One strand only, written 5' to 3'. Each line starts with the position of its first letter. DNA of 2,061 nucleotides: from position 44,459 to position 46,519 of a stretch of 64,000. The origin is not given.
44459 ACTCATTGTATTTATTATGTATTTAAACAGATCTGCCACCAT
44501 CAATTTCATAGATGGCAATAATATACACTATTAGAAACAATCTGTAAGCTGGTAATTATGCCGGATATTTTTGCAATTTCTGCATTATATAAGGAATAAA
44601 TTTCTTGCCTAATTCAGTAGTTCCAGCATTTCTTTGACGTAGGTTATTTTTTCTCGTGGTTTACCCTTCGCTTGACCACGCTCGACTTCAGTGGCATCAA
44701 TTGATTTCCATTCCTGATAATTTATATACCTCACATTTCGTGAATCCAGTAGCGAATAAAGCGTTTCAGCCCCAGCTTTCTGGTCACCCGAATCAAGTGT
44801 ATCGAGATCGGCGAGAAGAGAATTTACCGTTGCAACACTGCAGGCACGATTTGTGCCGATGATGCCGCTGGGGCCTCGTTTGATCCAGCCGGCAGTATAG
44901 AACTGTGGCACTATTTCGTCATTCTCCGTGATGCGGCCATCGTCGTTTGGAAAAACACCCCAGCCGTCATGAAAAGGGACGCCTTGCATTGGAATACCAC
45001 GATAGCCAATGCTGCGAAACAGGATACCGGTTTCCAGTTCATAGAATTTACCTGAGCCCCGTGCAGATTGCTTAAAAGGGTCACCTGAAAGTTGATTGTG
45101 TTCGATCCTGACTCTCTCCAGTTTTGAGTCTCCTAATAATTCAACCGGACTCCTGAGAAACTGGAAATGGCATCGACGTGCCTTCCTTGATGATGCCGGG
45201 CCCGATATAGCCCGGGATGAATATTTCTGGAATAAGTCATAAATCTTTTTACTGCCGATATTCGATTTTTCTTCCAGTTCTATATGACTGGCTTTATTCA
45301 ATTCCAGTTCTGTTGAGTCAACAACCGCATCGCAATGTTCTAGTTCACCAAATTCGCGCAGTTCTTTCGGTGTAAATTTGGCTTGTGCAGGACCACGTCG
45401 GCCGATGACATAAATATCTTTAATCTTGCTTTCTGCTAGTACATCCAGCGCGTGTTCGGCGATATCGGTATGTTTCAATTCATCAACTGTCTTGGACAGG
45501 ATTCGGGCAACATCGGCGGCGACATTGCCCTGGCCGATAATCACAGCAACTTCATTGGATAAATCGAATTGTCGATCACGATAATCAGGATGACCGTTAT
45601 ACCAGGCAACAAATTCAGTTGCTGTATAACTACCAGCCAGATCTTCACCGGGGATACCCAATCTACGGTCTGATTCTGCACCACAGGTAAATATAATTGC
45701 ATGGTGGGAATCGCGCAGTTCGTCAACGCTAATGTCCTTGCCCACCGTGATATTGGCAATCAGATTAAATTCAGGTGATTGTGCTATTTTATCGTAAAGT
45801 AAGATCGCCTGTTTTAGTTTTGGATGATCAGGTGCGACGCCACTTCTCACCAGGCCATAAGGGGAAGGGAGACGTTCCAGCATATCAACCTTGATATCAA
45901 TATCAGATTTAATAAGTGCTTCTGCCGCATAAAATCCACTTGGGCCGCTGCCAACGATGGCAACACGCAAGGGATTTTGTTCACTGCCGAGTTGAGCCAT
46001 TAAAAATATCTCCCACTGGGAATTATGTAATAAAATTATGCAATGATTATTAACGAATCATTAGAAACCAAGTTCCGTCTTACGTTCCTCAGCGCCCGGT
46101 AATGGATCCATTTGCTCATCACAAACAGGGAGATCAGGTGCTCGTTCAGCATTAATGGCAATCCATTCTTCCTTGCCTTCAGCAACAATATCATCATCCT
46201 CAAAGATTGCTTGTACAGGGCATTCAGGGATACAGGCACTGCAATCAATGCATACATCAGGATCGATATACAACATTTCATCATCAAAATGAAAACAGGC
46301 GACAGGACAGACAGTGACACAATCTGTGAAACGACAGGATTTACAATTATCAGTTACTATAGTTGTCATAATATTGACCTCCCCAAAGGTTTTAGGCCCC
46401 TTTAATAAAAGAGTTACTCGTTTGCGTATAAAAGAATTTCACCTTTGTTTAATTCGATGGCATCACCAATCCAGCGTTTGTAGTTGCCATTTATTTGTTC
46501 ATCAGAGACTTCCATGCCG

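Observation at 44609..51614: A second, apparently redox-competent FwdDBA-Ftr-FwdC cluster coupled to a dedicated 7Fe ferredoxin and FprA-type ferredoxin:NADP(H) reductase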

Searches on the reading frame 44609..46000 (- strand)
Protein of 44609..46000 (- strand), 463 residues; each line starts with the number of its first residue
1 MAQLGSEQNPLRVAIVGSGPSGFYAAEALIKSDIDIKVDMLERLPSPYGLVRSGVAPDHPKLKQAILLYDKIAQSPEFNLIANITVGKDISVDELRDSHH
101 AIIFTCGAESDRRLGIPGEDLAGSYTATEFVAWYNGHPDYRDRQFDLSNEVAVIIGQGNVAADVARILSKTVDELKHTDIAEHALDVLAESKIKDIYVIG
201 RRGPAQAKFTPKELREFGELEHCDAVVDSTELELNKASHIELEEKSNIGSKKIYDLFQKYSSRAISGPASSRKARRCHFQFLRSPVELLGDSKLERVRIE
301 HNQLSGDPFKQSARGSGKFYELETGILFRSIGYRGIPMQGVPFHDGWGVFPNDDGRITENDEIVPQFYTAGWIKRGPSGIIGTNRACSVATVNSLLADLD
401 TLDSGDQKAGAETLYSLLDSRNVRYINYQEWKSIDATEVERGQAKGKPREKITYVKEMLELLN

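Call 4: search_protein_families(library=pfam, proteins=[window:44609-46000:-])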
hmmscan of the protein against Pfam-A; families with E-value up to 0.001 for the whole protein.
window:44609-46000:- (463 aa): 2 families
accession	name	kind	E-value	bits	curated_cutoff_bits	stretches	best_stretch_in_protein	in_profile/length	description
PF07992.20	Pyr_redox_2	-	3.9e-06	26.9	26.1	1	12-181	2-174/291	Pyridine nucleotide-disulphide oxidoreductase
PF13450.12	NAD_binding_8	-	5.6e-05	23.8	21.9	1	15-59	1-43/68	NAD(P)-binding Rossmann-like domain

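Call 7: search_protein_families(library=ncbifam, proteins=[window:44609-46000:-])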
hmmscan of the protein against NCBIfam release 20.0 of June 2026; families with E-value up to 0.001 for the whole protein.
window:44609-46000:- (463 aa): 15 families
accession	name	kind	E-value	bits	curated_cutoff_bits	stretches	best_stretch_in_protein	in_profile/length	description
NF009409.0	PRK12770.1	subfamily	2.7e-20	72.7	343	1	6-166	14-190/360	putative glutamate synthase subunit beta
TIGR01317.1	GOGAT_sm_gam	subfamily_domain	3.5e-18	65.7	447.7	1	11-164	144-298/485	glutamate synthase small subunit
NF010590.0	PRK13984.1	equivalog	5.7e-18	64.4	946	1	9-171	287-445/611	putative oxidoreductase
NF009410.0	PRK12771.1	subfamily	1.9e-17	63.1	516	1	11-168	139-287/566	NAD(P)-binding protein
TIGR01316.1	gltA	equivalog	5e-17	61.8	471.75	1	11-167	134-290/449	NADPH-dependent glutamate synthase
NF009414.0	PRK12778.1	equivalog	8.3e-16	57.4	1103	1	7-167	428-588/752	bifunctional dihydroorotate dehydrogenase B NAD binding subunit/NADPH-dependent glutamate synthase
NF009454.0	PRK12814.1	equivalog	1.8e-15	56.4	916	1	11-167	194-341/657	putative NADPH-dependent glutamate synthase small subunit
NF009413.0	PRK12775.1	equivalog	9e-15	53.5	1895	1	12-168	432-590/1006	putative trifunctional 2-polyprenylphenol hydroxylase/glutamate synthase subunit beta/ferritin domain-containing protein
TIGR01318.1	gltD_gamma_fam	subfamily_domain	1.7e-13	50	482.95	1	8-166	139-299/467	glutamate synthase, small subunit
NF009408.0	PRK12769.1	equivalog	5.3e-11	41.3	1003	1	11-166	328-485/659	formate-dependent uric acid utilization protein AegA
TIGR03315.1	Se_ygfK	equivalog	4.2e-10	37.7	835.3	1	8-173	535-689/1012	putative selenate reductase subunit YgfK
NF009415.0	PRK12779.1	equivalog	2.3e-09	35.7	1519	1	12-168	308-466/944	putative bifunctional glutamate synthase subunit beta/2-polyprenylphenol hydroxylase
NF009451.0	PRK12809.1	equivalog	1.1e-08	33.8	1154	1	12-133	312-430/639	formate-dependent uric acid utilization protein YgfT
NF041087.1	bile_acid_BaiCD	equivalog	5.6e-06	24.8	825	1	4-188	374-542/642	bile acid Fe-S flavoenzyme BaiCD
NF045599.1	bili_reduct_long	exception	4.5e-05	21.9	750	1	8-173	379-528/641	bilirubin reductase, long form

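Call 22: search_solved_structures(query=window:44609-46000:-, show_alignments=1)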
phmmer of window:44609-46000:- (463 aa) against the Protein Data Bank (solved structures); distinct sequences matched with E-value up to 0.001: 13.
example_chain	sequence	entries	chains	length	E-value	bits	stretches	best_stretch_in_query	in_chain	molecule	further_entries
1lqt_A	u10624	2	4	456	3.2e-106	359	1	9-460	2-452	FprA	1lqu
2c7g_A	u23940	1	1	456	4.2e-105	355.4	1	9-460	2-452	NADPH-FERREDOXIN REDUCTASE FPRA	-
1cjc_A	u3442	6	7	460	2.9e-97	329.5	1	7-462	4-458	PROTEIN (ADRENODOXIN REDUCTASE) | ADRENODOXIN REDUCTASE | NADPH:ADRENODOXIN OXIDOREDUCTASE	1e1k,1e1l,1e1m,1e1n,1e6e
9n5u_A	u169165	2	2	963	4.8e-16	61.8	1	11-168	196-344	NfnA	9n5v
4ylf_B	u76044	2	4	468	3.1e-15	59.2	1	11-167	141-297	Dihydropyrimidine dehydrogenase subunit A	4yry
5jca_L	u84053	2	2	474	1.7e-14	56.7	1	5-167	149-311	NADH-dependent Ferredoxin:NADP Oxidoreductase (NfnI) subunit alpha | NADH-dependent Ferredoxin:NADP Oxidoreductase subunit alpha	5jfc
5vj7_A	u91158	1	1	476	7.4e-14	54.6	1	5-168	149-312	Oxidoreductase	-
7mfm_I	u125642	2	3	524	1.9e-13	53.2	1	9-166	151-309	Glutamate synthase (NADPH) small chain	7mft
8oh5_C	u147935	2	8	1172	1.4e-12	50.4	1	12-198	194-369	Formate dehydrogenase-O, major subunit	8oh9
9bov_A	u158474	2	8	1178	2.5e-10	43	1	11-167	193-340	Molybdopterin oxidoreductase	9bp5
2vdc_G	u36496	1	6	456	8.8e-07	31.3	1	8-167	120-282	GLUTAMATE SYNTHASE [NADPH] SMALL CHAIN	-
6s6s_G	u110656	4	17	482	9.8e-07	31.1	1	8-167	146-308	Glutamate synthase [NADPH] small chain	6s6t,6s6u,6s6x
8vd6_A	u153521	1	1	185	0.00013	24.1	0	145-177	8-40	CAP REPEAT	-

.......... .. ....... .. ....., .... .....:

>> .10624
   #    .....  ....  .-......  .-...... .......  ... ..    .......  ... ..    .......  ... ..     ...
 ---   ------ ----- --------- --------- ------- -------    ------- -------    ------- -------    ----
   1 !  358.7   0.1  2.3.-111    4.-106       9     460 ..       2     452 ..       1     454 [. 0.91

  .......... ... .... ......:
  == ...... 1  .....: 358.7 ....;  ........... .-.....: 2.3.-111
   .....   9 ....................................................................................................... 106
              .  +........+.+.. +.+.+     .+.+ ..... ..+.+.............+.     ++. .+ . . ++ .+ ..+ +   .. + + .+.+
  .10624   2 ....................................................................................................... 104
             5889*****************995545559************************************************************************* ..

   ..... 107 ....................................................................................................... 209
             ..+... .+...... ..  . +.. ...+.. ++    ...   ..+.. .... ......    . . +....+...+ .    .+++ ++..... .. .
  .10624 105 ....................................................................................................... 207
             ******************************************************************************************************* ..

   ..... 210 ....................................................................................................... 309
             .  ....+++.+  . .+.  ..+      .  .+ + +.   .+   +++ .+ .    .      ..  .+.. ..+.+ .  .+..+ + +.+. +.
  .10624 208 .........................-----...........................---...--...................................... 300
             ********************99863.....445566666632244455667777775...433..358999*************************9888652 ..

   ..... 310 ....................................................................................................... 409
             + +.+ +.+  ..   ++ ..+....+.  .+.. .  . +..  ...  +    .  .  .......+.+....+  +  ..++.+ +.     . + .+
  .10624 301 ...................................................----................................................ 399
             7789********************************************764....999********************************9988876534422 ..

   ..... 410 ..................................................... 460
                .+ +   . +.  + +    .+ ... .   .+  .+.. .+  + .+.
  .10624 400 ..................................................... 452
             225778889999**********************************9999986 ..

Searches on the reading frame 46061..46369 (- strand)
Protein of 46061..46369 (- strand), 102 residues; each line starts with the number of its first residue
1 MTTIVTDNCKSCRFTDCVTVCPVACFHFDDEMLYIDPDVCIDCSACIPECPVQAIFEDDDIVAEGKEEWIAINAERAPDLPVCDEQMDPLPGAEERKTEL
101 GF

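Call 4: search_protein_families(library=pfam, proteins=[window:46061-46369:-])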
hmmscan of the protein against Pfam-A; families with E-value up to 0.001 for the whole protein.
window:46061-46369:- (102 aa): 9 families
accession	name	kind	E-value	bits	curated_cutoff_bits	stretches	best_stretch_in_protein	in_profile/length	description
PF12837.12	Fer4_6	-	1.1e-08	35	25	1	34-55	3-24/24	4Fe-4S binding domain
PF12838.12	Fer4_7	-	1.9e-08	35.1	27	2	8-54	1-52/52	4Fe-4S dicluster domain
PF13237.11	Fer4_10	-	1.9e-08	34.5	25.5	2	4-51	4-53/53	4Fe-4S dicluster domain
PF12797.12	Fer4_2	-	4.6e-08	32.9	24.5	1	33-52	3-22/22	4Fe-4S binding domain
PF00037.32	Fer4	-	5.4e-07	29.6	21.1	1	34-55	2-23/24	4Fe-4S binding domain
PF14697.11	Fer4_21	-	1.3e-06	28.9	35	1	35-62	3-33/59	4Fe-4S dicluster domain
PF13484.11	Fer4_16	-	6.8e-06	27.2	30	1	40-67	2-30/66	4Fe-4S double cluster binding domain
PF13187.11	Fer4_9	-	0.00022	21.6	27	1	8-55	1-52/52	4Fe-4S dicluster domain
PF13183.11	Fer4_8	-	0.00097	20.1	27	0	39-67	4-32/68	4Fe-4S dicluster domain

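Call 7: search_protein_families(library=ncbifam, proteins=[window:46061-46369:-])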
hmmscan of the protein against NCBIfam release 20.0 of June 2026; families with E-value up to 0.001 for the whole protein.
window:46061-46369:- (102 aa): 34 families (the best 25 are shown)
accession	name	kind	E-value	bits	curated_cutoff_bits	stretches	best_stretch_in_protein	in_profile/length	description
NF045490.1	FdxA_Protbact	equivalog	4.9e-31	107.1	135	1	1-98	1-97/104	ferredoxin FdxA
NF045480.1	FdxA_Actino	equivalog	1.3e-15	57.5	125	1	1-73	1-72/107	ferredoxin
NF058577.1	FdxA_fam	equivalog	1.8e-13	50.4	65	2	1-54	1-52/52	4Fe-4S ferredoxin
TIGR04105.1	FeFe_hydrog_B1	subfamily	6.7e-11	41.5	450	1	4-57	108-161/462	monomeric [FeFe] hydrogenase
NF040864.1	HgcB_ferredoxin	equivalog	2e-08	34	99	1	5-55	12-61/93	mercury methylation ferredoxin HgcB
NF043039.1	HgcAB_like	equivalog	3.4e-08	33.5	285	1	4-55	297-349/350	HgcAB-like fusion protein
NF045874.1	Vhu_polyferre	exception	3.6e-08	32.5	600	1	4-65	125-184/381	F420-non-reducing hydrogenase associated-polyferredoxin VhuB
NF038196.1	ferrodoxin_EFR1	subfamily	1.8e-07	31.5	75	1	5-56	182-230/242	EFR1 family ferrodoxin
NF038355.1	FDH3_beta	equivalog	8e-07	29.3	240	1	7-54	52-100/180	formate dehydrogenase FDH3 subunit beta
NF011569.0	PRK14993.1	equivalog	1.5e-06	27.9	416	1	7-84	98-175/244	tetrathionate reductase subunit TtrB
NF045797.1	DsrO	equivalog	1.9e-06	27.5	200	1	8-54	102-149/235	sulfate reduction electron transfer complex DsrMKJOP subunit DsrO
NF007382.0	PRK09898.1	equivalog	4e-06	26.5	213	1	5-53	119-169/208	ferredoxin-like protein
TIGR04041.1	activase_YjjW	hypoth_equivalog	6.1e-06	25.9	250.2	1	7-54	41-86/276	YjjW family glycine radical enzyme activase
NF005504.0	PRK07118.1-3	equivalog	6.7e-06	25.7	437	1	8-60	220-270/293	Fe-S cluster domain-containing protein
NF005503.0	PRK07118.1-2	equivalog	7.6e-06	25.4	252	1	8-55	135-184/292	RnfABCDGE type electron transport complex subunit B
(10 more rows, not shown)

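Call 23: search_solved_structures(query=window:46061-46369:-, show_alignments=1)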
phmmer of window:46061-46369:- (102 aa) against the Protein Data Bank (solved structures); distinct sequences matched with E-value up to 0.001: 50.
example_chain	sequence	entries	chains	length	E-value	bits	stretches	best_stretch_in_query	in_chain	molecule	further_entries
1frk_A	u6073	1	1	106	2.7e-27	98.3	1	4-95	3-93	FERREDOXIN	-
1frm_A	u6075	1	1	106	6.2e-27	97.1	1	4-95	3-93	FERREDOXIN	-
1gao_A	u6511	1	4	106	7.8e-27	96.8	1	4-95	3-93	FERREDOXIN I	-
1fri_A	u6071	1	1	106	8.2e-27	96.7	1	4-95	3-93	FERREDOXIN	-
1frl_A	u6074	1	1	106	1.1e-26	96.3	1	4-95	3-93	FERREDOXIN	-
1f5b_A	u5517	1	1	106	1.2e-26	96.1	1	4-95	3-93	FERREDOXIN 1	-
1frh_A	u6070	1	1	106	1.3e-26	96.1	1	4-95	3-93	FERREDOXIN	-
1axq_A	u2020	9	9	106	1.4e-26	96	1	4-95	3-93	FERREDOXIN | FERREDOXIN I | 7-FE FERREDOXIN I (FD1)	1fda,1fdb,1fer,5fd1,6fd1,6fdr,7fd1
1fdd_A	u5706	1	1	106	4.2e-26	94.4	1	4-95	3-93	FERREDOXIN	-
1d3w_A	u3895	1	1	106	4.2e-26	94.4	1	4-95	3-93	FERREDOXIN 1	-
1pc5_A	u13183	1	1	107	5.7e-26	94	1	2-95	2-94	Ferredoxin I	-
1pc4_A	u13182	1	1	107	5.9e-26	94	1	2-95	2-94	Ferredoxin I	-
2fd2_A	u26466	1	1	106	1e-25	93.2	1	4-95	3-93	FERREDOXIN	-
1fd2_A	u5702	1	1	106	1e-25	93.2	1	4-95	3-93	FERREDOXIN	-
1f5c_A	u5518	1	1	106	1.1e-25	93.1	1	4-95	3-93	FERREDOXIN 1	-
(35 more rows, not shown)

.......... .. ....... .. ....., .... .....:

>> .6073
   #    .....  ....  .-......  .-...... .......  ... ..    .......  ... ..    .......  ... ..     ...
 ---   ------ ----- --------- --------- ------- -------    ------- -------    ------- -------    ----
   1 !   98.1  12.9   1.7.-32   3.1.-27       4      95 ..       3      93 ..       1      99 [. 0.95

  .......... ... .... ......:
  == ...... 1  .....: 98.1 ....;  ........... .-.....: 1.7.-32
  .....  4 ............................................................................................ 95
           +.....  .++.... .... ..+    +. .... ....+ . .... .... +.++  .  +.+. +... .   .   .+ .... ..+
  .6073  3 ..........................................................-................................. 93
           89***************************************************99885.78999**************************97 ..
